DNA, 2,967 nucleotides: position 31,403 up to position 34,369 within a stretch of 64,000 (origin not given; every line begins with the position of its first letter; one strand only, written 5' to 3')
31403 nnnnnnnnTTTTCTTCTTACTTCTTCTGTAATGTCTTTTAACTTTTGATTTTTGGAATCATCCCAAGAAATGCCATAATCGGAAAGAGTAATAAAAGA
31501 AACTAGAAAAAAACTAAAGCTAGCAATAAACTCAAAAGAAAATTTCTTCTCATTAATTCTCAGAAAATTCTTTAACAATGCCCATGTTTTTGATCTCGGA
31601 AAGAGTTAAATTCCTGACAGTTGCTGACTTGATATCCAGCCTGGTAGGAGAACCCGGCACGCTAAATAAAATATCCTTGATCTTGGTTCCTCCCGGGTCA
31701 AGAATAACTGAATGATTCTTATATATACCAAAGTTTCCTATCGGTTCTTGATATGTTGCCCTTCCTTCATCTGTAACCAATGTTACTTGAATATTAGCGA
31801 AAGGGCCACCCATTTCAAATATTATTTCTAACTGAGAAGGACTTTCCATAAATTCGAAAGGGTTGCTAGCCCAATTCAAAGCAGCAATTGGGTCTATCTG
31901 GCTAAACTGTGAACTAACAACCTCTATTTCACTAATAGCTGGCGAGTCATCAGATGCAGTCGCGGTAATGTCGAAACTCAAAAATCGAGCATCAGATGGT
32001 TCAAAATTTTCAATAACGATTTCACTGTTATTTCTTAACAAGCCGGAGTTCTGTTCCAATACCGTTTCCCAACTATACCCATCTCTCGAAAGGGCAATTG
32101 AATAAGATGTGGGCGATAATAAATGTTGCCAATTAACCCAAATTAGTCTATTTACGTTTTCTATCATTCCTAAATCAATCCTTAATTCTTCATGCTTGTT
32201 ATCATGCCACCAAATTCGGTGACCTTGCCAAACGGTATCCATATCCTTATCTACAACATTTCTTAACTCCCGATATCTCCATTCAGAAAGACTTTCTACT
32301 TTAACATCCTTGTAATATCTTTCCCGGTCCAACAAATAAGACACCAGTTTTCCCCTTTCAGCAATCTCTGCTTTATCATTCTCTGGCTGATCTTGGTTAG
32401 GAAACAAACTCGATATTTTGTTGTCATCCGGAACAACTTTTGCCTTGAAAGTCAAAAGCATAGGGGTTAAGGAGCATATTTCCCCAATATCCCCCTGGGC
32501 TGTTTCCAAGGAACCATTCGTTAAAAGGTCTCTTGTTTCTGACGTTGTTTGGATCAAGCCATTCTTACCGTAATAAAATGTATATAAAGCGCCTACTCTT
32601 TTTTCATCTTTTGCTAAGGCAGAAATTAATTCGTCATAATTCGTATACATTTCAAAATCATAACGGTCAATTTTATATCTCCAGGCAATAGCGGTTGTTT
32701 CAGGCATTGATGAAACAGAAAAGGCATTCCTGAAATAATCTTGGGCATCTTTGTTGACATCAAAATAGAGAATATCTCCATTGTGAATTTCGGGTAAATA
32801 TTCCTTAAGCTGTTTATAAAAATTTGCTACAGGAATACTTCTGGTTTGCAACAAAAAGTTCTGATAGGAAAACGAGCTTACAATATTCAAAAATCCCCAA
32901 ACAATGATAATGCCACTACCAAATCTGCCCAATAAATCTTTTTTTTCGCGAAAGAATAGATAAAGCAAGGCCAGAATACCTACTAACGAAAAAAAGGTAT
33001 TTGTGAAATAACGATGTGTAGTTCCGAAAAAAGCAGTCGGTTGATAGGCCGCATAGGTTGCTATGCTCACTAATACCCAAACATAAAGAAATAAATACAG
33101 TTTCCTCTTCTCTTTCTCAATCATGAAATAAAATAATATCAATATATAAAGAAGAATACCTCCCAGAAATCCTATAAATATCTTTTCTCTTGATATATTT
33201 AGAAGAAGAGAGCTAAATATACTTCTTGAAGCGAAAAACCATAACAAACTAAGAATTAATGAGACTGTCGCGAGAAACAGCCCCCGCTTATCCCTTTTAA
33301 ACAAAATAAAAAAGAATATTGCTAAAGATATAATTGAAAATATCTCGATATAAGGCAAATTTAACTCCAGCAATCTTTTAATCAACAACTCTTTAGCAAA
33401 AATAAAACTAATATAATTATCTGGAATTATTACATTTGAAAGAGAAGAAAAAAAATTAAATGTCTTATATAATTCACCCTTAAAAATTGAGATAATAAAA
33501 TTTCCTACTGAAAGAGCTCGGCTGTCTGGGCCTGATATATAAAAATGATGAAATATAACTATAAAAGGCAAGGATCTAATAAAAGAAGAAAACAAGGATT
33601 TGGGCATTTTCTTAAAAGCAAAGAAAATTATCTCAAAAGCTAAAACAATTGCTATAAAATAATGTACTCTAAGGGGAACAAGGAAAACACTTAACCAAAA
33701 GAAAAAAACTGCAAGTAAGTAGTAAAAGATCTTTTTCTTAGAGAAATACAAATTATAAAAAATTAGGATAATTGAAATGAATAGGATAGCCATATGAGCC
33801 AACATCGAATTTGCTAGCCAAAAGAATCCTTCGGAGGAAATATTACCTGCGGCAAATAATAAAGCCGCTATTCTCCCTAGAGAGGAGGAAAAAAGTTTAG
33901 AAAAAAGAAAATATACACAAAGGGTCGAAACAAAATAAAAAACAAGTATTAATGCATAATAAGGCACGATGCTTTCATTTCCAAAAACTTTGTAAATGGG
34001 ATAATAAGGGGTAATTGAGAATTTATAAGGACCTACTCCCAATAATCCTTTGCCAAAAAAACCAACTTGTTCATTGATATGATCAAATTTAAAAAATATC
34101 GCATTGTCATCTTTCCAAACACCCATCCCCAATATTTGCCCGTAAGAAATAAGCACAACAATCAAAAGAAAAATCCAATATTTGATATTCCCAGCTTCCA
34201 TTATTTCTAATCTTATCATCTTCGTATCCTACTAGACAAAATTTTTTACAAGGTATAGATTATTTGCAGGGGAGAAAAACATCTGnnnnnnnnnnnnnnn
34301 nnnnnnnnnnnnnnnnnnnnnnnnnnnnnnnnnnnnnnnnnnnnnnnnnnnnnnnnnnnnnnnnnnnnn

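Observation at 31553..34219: GT-C-like polytopic membrane protein carrying a discoidin (F5/8 type C) domain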

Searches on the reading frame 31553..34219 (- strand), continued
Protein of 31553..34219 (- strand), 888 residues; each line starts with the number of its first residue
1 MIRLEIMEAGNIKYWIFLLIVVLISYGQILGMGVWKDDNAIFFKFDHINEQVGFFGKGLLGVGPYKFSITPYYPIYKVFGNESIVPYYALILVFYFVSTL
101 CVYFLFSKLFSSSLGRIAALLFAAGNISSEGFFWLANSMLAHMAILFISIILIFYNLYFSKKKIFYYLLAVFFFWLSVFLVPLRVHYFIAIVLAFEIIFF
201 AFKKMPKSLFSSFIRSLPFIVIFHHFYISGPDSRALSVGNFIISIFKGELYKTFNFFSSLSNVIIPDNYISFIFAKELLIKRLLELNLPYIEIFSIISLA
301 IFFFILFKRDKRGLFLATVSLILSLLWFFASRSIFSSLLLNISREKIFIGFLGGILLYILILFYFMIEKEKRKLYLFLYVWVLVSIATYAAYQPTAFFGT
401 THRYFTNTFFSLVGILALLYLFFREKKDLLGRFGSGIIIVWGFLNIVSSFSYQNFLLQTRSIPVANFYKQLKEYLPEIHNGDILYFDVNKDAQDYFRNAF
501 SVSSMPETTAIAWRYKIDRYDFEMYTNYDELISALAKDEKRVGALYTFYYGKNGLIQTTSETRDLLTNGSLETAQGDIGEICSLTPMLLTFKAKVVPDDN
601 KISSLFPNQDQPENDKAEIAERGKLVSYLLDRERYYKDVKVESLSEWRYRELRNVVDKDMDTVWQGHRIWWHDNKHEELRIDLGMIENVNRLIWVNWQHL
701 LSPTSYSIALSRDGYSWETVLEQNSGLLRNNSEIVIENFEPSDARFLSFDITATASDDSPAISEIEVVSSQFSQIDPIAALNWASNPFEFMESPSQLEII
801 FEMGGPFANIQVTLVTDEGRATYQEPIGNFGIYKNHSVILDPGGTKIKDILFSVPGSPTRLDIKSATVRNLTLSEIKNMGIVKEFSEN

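Call 30: fold_search(model_id=the predicted structure, library=pdb)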
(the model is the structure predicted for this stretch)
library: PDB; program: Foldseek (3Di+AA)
matches with E <= 10: 1290; with E <= 0.001: 217
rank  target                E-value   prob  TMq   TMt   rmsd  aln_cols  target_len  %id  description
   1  4a44                  1.4e-07  1.00  0.14  0.81   2.5       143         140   15  CpGH89CBM32-5, from Clostridium perfringens, in complex with the Tn Antigen (released 2012-04-04)
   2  4lks_A                1.8e-07  1.00  0.14  0.74   2.7       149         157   19  Structure of CBM32-3 from a family 31 glycoside hydrolase from Clostridium perfringens in complex with galactose (released 2014-12-24)
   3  4a41                  2.0e-07  1.00  0.14  0.82   2.4       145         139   15  CpGH89CBM32-5, from Clostridium perfringens, in complex with galactose (released 2012-04-04)
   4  2v5d                  3.4e-07  1.00  0.14  0.17   2.5       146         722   20  Structure of a Family 84 Glycoside Hydrolase and a Family 32 Carbohydrate-Binding Module in Tandem from Clostridium perf (released 2009-01-27)
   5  4zy9_A                3.8e-07  1.00  0.13  0.82   2.3       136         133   20  X-ray crystal structure of selenomethionine-labelled V110M mutant of chitosan-binding module 1 derived from chitosanas (released 2016-04-13)
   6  4lqr                  4.1e-07  1.00  0.14  0.73   2.5       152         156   18  Structure of CBM32-3 from a family 31 glycoside hydrolase from Clostridium perfringens (released 2014-07-23)
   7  4zxe_A                4.9e-07  1.00  0.13  0.82   2.2       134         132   21  X-ray crystal structure of chitosan-binding module 1 derived from chitosanase/glucanase from Paenibacillus sp. IK-5. (released 2016-04-13)
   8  2v72                  6.3e-07  1.00  0.14  0.81   2.4       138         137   17  The structure of the family 32 CBM from C. perfringens NanJ in complex with galactose (released 2007-08-21)
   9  4zxe_C                6.6e-07  1.00  0.13  0.79   2.0       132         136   21  X-ray crystal structure of chitosan-binding module 1 derived from chitosanase/glucanase from Paenibacillus sp. IK-5. (released 2016-04-13)
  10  7jfs                  7.2e-07  1.00  0.13  0.12  19.8       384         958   12  The structure of the CBM32-1, CBM32-2, and M60 catalytic domains from Clostridium perfringens ZmpB (released 2021-02-03)
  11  1k3i                  8.2e-07  1.00  0.14  0.18  16.3       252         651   17  Crystal Structure of the Precursor of Galactose Oxidase (released 2001-11-07)
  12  7nsn_A                8.2e-07  1.00  0.14  0.09  13.7       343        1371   11  Multi-domain GH92 alpha-1,2-mannosidase from Neobacillus novalis: mannoimidazole complex (released 2022-09-21)
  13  2vc9                  9.3e-07  1.00  0.13  0.13  22.2       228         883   15  Family 89 Glycoside Hydrolase from Clostridium perfringens in complex with 2-acetamido-1,2-dideoxynojirmycin (released 2008-03-18)
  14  4zz5_A                1.0e-06  1.00  0.13  0.82   2.3       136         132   24  X-ray crystal structure of chitosan-binding module 2 derived from chitosanase/glucanase from Paenibacillus sp. IK-5 (released 2016-04-13)
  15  2j1e_A                1.1e-06  1.00  0.13  0.75   2.4       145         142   21  High Resolution Crystal Structure of CBM32 from a N-acetyl-beta- hexosaminidase in complex with lacNAc (released 2006-09-20)
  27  2j7m_A                1.9e-06  1.00  0.13  0.74   2.5       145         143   21  Characterization of a Family 32 CBM (released 2006-10-16)
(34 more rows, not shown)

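Call 40: search_protein_families(library=pfam, alignment_id=A1, max_evalue=0.01)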
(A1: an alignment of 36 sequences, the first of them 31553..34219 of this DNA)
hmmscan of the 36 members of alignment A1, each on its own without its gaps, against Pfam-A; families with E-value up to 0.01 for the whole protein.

A. member 1, window:31553-34219:- (888 aa): 2 families
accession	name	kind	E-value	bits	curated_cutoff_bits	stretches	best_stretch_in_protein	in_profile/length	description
PF00754.31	F5_F8_type_C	-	1.2e-10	42.1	28.2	1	646-758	11-120/127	F5/8 type C domain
PF22633.2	F5_F8_type_C_2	-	3.9e-05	24.6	27.8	1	654-745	1-87/91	NedA-like, galactose-binding domain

B. families by the number of members that match (of 36 scanned): 7 families
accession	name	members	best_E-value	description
PF00754.31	F5_F8_type_C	36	2.1e-17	F5/8 type C domain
PF22633.2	F5_F8_type_C_2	34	9.5e-14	NedA-like, galactose-binding domain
PF13231.12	PMT_2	5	2.7e-05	Dolichyl-phosphate-mannose-protein mannosyltransferase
PF00055.23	Laminin_N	3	0.00038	Laminin N-terminal (Domain VI)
PF24607.1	CBM_AftD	2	3.6e-05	Arabinofuranosyltransferase D, third carbohydrate binding module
PF25302.1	NADase_transloc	1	0.0065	NAD glycohydrolase translocation F5/8 type C domain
PF19912.4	DUF6385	1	0.0083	Domain of unknown function (DUF6385)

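Call 41: list_cluster_members(proteins=[P0001, P0019, P0022])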
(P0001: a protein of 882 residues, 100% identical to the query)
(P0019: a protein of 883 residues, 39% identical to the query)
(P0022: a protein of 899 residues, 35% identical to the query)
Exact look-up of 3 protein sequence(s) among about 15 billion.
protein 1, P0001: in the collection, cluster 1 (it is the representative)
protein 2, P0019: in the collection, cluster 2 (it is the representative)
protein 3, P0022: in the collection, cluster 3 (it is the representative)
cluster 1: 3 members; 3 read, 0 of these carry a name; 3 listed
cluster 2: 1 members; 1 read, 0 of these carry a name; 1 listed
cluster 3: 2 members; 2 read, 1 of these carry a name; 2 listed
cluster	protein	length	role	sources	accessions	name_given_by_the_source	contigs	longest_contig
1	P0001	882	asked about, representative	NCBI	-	-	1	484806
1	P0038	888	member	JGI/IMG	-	-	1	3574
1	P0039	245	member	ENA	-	-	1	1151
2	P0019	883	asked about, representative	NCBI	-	-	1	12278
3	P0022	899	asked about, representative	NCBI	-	-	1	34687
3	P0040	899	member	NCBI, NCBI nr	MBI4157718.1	discoidin domain-containing protein [Candidatus Woesebacteria bacterium]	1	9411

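Call 43: find_related_loci(query=A1, collection=genome_contigs, flank=6000)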
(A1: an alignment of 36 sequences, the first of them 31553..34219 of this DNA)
Query A1 (888 aa) in genome_contigs; peptide patterns used: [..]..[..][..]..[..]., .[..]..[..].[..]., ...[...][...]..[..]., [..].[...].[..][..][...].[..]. (x = any residue, [..] = any of these).
174 stretches matched a pattern; 24 encode a relative of the query (tblastn E <= 1e-3); 23 distinct loci.
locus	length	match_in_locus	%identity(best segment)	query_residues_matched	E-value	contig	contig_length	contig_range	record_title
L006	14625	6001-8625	38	13-876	3e-180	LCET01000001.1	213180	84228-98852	MAG: Candidatus Woesebacteria bacterium GW2011_GWC1_42_9 UV51_C0001, whole genome shotgun sequence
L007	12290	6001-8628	35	14-876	6e-164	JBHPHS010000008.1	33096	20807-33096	Patescibacteria group bacterium isolate SAG AM-312-A20 AM-312-A20_NODE_8, whole genome shotgun sequence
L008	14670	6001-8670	34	14-867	4e-156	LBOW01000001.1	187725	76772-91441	MAG: Candidatus Woesebacteria bacterium GW2011_GWB1_33_22 UR35_C0001, whole genome shotgun sequence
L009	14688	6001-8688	34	11-878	3e-152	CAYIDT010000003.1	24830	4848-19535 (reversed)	MAG TPA_asm: uncultured Gammaproteobacteria bacterium isolate ERP119705_co1_249 genome assembly, contig: NODE_2028_lengt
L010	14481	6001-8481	35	14-868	3e-151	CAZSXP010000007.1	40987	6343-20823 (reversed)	MAG TPA_asm: uncultured Gammaproteobacteria bacterium isolate SRP062349_co2_93 genome assembly, contig: NODE_563_length_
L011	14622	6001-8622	35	8-875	1e-146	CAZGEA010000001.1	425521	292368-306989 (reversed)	MAG TPA_asm: uncultured Gammaproteobacteria bacterium isolate SRP286056_co1_758 genome assembly, contig: NODE_3_length_4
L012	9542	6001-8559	32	16-876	4e-145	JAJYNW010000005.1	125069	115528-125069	MAG: bacterium isolate DBS2-4.bin98 NODE_175_length_125069_cov_2.79015, whole genome shotgun sequence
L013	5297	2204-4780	34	25-857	2e-145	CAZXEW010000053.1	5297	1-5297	MAG TPA_asm: uncultured Gammaproteobacteria bacterium isolate binchicken_co203_146 genome assembly, contig: k141_4487733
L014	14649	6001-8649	34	16-888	3e-143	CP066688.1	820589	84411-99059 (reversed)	MAG: Candidatus Daviesbacteria bacterium isolate NC_groundwater_497_Ag_S-0.1um_39_22 chromosome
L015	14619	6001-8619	32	14-857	3e-139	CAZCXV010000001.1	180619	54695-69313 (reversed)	MAG TPA_asm: uncultured Gammaproteobacteria bacterium isolate SRP062349_co2_267 genome assembly, contig: NODE_32_length_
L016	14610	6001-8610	33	25-884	6e-137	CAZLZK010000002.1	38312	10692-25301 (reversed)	MAG TPA_asm: uncultured Gammaproteobacteria bacterium isolate SRP269290_co1_809 genome assembly, contig: NODE_1105_lengt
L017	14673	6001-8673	33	11-866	9e-133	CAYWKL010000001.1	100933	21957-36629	MAG TPA_asm: uncultured Gammaproteobacteria bacterium isolate binchicken_co38_1283 genome assembly, contig: NODE_524_len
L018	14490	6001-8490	33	14-863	1e-131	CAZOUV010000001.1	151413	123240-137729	MAG TPA_asm: uncultured Gammaproteobacteria bacterium isolate SRP319275_co4_254 genome assembly, contig: NODE_50_length_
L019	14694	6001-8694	31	16-881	8e-130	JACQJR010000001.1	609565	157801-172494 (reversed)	MAG: Candidatus Microgenomates bacterium isolate NC_groundwater_1156_Ag_S-0.1um_40_307 S_p1_S3_coassembly_k141_153347, w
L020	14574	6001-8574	32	13-868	3e-130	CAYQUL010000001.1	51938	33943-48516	MAG TPA_asm: uncultured Gammaproteobacteria bacterium isolate SRP342105_co1_495 genome assembly, contig: NODE_803_length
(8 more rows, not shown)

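Call 47: search_protein_families(library=ncbifam, proteins=[window:31553-34219:-], max_evalue=0.001)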
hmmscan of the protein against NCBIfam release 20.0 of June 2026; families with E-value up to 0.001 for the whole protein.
window:31553-34219:- (888 aa): 0 families

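Call 84: search_protein_families(library=pfam, alignment_id=A3, max_evalue=0.01)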
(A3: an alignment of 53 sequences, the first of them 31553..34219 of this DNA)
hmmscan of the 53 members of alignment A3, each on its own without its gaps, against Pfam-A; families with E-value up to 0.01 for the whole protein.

A. member 1, window:31553-34219:- (888 aa): 2 families
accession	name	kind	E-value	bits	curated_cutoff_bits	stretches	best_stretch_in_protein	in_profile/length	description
PF00754.31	F5_F8_type_C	-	1.2e-10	42.1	28.2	1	646-758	11-120/127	F5/8 type C domain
PF22633.2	F5_F8_type_C_2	-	3.9e-05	24.6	27.8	1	654-745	1-87/91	NedA-like, galactose-binding domain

B. families by the number of members that match (of 53 scanned): 11 families
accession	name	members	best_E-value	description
PF00754.31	F5_F8_type_C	52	2.9e-17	F5/8 type C domain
PF22633.2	F5_F8_type_C_2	46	1.6e-12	NedA-like, galactose-binding domain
PF13231.12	PMT_2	7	4.1e-07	Dolichyl-phosphate-mannose-protein mannosyltransferase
PF24607.1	CBM_AftD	4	8.3e-05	Arabinofuranosyltransferase D, third carbohydrate binding module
PF00055.23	Laminin_N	2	0.0048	Laminin N-terminal (Domain VI)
PF03256.22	ANAPC10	1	0.00011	Anaphase-promoting complex, subunit 10 (APC10)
PF05940.17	NnrS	1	0.0017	NnrS protein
PF06197.19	DUF998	1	0.0017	Protein of unknown function (DUF998)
PF23996.1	DUF7314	1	0.0056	Domain of unknown function (DUF7314)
PF22677.2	Ble-like_N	1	0.009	Bleomycin resistance protein-like N-terminal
PF10745.14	DUF2530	1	0.0092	Protein of unknown function (DUF2530)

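Call 91: search_protein_families(library=pfam, proteins=[P0018, P0022, P0026], max_evalue=0.01)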
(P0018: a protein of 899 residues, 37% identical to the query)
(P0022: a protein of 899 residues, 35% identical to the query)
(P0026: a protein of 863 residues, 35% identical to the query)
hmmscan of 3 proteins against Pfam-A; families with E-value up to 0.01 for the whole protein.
P0018 (899 aa): 3 families
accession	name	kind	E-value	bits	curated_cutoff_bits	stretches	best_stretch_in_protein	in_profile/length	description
PF00754.31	F5_F8_type_C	-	4.9e-09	36.8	28.2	1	658-776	3-122/127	F5/8 type C domain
PF22633.2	F5_F8_type_C_2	-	1.7e-06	29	27.8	1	670-763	1-89/91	NedA-like, galactose-binding domain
PF13231.12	PMT_2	-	4.3e-05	24.2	26.1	1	77-216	14-151/160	Dolichyl-phosphate-mannose-protein mannosyltransferase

P0022 (899 aa): 3 families
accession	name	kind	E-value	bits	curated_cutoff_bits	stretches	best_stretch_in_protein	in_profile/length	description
PF00754.31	F5_F8_type_C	-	8e-14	52.3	28.2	1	663-775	9-118/127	F5/8 type C domain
PF22633.2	F5_F8_type_C_2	-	2.5e-10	41.3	27.8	1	676-767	4-91/91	NedA-like, galactose-binding domain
PF13231.12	PMT_2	-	2.7e-05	24.9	26.1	1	77-217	14-152/160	Dolichyl-phosphate-mannose-protein mannosyltransferase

P0026 (863 aa): 3 families
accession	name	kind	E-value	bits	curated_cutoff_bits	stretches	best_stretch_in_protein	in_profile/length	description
PF00754.31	F5_F8_type_C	-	2.3e-13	50.8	28.2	1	634-745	2-114/127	F5/8 type C domain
PF22633.2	F5_F8_type_C_2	-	3e-10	41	27.8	1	647-741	1-91/91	NedA-like, galactose-binding domain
PF13231.12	PMT_2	-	6.8e-05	23.6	26.1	1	60-211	11-159/160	Dolichyl-phosphate-mannose-protein mannosyltransferase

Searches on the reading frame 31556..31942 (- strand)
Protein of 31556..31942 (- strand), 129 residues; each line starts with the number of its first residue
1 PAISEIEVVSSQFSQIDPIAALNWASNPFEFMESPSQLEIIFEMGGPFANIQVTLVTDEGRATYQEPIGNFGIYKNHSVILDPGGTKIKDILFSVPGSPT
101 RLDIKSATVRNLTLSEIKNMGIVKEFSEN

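Call 19: search_protein_families(library=pfam, proteins=[window:31556-31942:-], max_evalue=10)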
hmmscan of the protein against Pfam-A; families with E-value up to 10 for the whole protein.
window:31556-31942:- (129 aa): 0 families

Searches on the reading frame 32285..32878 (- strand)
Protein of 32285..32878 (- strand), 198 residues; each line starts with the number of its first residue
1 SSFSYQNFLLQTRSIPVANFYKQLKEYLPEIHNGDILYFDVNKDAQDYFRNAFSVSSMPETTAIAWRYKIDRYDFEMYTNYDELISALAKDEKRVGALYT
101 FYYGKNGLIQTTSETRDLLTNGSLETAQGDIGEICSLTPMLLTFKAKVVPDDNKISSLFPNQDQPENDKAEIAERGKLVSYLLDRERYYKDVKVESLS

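Call 19: search_protein_families(library=pfam, proteins=[window:32285-32878:-], max_evalue=10)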
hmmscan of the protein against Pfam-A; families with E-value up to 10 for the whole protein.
window:32285-32878:- (198 aa): 0 families

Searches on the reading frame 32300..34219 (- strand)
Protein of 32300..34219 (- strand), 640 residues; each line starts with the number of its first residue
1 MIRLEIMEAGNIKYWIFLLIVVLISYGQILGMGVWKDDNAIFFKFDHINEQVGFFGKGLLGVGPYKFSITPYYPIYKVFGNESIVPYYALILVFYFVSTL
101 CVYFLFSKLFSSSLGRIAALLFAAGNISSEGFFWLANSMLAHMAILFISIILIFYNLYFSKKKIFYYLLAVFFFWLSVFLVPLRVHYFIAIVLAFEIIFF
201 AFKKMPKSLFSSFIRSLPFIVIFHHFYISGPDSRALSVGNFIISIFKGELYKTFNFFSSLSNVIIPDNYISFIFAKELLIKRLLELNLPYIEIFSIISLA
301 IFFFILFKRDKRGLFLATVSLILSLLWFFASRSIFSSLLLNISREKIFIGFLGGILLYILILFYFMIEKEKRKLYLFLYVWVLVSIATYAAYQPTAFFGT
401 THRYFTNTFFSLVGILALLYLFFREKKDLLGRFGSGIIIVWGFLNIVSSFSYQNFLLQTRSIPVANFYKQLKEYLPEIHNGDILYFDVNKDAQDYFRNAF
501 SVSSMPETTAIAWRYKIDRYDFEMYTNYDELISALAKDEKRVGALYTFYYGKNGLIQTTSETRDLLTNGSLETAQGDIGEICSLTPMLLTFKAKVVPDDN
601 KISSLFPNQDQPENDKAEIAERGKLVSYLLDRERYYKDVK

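Call 81: search_protein_representatives(protein=window:32300-34219:-)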
Query: 640 residues. Proteins with E-value up to 0.001 (for the whole library): 310; up to 1e-10: 237; up to 1e-30: 161. The best 150 are listed.
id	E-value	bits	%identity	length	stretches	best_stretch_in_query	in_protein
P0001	0.0e+00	1379.1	100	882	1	7-640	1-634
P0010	5.0e-212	722.6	61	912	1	13-574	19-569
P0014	2.1e-136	472.8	43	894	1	16-582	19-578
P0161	9.6e-136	470.6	44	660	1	16-571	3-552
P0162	1.1e-129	450.6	45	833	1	31-569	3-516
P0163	4.0e-127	442.1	41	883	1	17-573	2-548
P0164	1.4e-126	440.4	41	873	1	14-573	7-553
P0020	1.8e-125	436.7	41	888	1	13-570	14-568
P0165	1.0e-123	430.9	40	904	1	13-574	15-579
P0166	2.0e-122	426.6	40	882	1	6-572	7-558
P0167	4.3e-120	418.9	43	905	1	13-565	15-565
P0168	5.8e-120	418.5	39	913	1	13-578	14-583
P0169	4.2e-119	415.6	42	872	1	13-565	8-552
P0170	1.5e-118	413.8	37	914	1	12-570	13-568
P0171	4.0e-118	412.4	41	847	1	13-574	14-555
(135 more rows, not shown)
